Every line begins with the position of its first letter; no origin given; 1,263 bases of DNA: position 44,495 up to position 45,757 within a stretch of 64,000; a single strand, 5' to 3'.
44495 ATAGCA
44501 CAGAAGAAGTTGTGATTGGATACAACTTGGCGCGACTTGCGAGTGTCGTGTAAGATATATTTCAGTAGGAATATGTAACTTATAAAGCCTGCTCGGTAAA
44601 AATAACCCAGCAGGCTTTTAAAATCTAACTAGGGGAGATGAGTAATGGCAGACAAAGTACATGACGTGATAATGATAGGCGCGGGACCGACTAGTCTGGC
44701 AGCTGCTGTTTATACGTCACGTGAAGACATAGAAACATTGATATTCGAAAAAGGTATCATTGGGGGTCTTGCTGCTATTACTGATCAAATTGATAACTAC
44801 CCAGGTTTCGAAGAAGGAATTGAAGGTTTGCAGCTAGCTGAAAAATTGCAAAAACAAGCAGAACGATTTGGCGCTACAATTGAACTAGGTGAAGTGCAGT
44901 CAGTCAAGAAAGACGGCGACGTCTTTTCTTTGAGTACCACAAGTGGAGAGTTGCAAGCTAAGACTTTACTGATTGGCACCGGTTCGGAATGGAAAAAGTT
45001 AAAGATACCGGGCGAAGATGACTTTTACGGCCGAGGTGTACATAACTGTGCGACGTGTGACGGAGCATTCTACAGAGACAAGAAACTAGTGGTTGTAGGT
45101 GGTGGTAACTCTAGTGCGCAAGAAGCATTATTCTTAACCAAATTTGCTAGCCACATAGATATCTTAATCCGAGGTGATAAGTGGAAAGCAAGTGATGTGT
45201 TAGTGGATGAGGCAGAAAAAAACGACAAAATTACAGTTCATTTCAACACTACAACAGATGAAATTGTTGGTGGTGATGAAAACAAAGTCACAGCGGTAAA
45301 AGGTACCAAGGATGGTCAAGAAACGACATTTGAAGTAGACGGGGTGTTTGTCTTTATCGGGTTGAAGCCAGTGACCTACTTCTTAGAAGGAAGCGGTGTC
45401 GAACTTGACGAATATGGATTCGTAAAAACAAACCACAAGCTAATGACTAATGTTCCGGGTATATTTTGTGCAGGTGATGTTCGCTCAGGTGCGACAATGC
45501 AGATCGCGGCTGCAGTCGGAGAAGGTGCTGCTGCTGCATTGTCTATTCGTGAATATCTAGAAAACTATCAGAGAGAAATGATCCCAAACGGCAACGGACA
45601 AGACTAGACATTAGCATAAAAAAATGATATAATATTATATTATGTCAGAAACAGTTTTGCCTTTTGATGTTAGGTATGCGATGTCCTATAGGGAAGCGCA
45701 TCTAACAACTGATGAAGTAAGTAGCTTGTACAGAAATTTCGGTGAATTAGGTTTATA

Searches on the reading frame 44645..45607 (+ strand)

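Call 47: search_protein_families(library=pfam, proteins=[window:44645-45607:+], max_evalue=0.00001)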
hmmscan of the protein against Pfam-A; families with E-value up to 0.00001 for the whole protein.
window:44645-45607:+ (320 aa): 4 families
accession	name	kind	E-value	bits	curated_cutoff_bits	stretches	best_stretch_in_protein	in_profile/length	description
PF07992.20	Pyr_redox_2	-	3.6e-47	161.6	26.1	1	6-294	1-291/291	Pyridine nucleotide-disulphide oxidoreductase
PF13738.12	Pyr_redox_3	-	1.2e-30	107.3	30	1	54-277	73-305/305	Pyridine nucleotide-disulphide oxidoreductase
PF00070.33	Pyr_redox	-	5.3e-12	46.5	22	1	147-221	1-80/82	Pyridine nucleotide-disulphide oxidoreductase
PF13434.12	Lys_Orn_oxgnase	-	2.4e-07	30.6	21.3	0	73-184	112-229/339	L-lysine 6-monooxygenase/L-ornithine 5-monooxygenase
